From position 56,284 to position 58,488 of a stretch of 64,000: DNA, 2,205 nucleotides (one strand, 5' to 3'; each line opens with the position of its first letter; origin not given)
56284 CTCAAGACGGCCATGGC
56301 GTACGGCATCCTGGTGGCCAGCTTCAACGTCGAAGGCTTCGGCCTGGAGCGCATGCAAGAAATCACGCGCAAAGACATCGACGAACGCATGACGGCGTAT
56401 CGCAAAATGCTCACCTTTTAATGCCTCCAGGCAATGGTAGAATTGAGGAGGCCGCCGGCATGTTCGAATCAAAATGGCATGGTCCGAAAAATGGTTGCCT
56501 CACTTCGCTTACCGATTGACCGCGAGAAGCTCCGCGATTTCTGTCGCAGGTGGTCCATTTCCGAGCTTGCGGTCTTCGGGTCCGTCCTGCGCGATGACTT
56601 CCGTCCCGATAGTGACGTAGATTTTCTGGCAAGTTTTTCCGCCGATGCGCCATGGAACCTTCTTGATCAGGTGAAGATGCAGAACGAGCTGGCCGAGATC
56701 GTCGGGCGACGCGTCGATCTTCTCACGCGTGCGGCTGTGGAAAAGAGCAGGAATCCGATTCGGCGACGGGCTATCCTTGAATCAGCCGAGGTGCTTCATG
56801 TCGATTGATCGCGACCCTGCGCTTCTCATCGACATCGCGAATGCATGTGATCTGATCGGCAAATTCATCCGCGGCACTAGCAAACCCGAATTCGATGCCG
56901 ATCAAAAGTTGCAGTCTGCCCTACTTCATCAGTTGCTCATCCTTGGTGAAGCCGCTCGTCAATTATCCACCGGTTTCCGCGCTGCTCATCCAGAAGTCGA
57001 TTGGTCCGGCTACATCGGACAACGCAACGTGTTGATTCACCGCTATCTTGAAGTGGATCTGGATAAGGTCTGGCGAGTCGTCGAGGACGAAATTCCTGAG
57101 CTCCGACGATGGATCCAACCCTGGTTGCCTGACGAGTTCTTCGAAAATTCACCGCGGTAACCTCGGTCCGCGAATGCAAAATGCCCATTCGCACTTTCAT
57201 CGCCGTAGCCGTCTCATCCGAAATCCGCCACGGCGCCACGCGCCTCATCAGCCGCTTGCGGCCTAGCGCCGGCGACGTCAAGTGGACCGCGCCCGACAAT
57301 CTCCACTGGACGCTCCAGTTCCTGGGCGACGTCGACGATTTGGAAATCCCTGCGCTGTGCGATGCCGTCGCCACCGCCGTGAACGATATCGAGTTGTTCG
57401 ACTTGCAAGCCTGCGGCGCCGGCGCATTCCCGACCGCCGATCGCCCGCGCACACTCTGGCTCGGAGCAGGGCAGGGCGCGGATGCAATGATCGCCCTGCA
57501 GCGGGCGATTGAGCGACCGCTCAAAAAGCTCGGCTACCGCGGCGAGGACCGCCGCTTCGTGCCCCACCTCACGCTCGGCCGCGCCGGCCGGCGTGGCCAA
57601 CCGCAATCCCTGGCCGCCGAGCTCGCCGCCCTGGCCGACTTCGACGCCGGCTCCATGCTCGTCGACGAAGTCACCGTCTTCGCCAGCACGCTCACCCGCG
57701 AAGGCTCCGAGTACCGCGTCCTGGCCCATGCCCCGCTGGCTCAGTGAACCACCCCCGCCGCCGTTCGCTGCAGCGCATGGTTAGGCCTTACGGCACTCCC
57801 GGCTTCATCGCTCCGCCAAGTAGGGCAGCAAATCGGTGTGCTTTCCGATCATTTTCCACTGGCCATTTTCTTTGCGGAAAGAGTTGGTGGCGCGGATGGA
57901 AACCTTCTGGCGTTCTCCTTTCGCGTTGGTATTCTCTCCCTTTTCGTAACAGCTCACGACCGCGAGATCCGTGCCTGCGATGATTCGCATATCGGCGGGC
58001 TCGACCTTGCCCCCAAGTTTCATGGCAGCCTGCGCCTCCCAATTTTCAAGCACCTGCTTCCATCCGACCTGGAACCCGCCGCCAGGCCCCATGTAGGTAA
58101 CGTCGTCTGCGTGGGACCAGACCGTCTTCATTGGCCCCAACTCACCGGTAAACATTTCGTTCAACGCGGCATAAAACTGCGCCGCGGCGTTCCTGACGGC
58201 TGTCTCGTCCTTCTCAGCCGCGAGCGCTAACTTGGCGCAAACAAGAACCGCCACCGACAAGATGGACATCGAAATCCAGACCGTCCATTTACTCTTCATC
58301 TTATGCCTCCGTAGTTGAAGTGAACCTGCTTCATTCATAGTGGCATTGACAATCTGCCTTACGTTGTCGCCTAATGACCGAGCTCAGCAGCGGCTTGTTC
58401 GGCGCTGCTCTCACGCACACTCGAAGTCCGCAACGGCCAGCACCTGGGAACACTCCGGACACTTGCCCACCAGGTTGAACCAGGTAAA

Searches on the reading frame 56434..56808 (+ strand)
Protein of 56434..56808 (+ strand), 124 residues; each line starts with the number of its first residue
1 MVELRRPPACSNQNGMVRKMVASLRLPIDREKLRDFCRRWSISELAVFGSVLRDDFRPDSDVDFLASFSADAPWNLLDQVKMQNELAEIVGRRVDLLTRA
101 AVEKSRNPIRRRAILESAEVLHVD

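Call 48: search_protein_families(library=pfam, proteins=[window:56434-56808:+], max_evalue=0.01)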
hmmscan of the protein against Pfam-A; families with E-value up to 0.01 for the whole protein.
window:56434-56808:+ (124 aa): 2 families
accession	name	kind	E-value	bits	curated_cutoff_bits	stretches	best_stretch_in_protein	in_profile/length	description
PF01909.29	NTP_transf_2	-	4.3e-16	59.5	21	1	32-117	4-89/93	Nucleotidyltransferase domain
PF18765.7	Polbeta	-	9e-09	35.8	26.9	1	31-114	1-81/93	Polymerase beta, Nucleotidyltransferase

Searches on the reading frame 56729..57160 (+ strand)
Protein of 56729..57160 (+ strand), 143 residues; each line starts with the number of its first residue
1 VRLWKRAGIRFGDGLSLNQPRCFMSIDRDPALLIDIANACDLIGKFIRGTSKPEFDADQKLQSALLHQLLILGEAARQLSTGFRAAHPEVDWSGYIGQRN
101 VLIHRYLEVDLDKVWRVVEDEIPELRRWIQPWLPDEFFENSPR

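Call 48: search_protein_families(library=pfam, proteins=[window:56729-57160:+], max_evalue=0.01)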
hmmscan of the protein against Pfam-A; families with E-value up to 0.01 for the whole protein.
window:56729-57160:+ (143 aa): 1 family
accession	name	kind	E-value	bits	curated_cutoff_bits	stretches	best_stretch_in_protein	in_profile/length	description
PF01934.22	HepT-like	-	1.4e-23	83.3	23.5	1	36-129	1-117/120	Ribonuclease HepT-like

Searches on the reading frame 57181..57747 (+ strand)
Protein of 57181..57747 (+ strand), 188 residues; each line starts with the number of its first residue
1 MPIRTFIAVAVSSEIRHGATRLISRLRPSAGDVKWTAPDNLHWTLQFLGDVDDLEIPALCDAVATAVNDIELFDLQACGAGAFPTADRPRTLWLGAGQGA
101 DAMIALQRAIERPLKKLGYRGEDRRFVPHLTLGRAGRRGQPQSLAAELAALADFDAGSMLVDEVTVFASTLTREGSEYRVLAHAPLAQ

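Call 48: search_protein_families(library=pfam, proteins=[window:57181-57747:+], max_evalue=0.01)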
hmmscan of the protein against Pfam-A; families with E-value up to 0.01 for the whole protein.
window:57181-57747:+ (188 aa): 2 families
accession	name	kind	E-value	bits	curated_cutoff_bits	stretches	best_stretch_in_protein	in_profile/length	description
PF02834.22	LigT_PEase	-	1.1e-26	93.2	23.3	2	10-93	2-87/87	LigT like Phosphoesterase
PF13563.12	2_5_RNA_ligase2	-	1.3e-15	58.2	27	1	21-167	8-146/152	2'-5' RNA ligase superfamily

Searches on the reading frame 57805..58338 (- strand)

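Call 48: search_protein_families(library=pfam, proteins=[window:57805-58338:-], max_evalue=0.01)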
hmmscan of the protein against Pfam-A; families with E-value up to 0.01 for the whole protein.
window:57805-58338:- (177 aa): 3 families
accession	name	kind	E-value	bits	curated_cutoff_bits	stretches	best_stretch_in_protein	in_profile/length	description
PF13474.12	SnoaL_3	-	1.2e-12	48.7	22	1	48-167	1-115/121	SnoaL-like domain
PF14534.12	DUF4440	-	1e-09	39.2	25.2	1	76-163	24-107/107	Domain of unknown function (DUF4440)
PF12680.13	SnoaL_2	-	5.4e-05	24.2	27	1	54-162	3-100/102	SnoaL-like domain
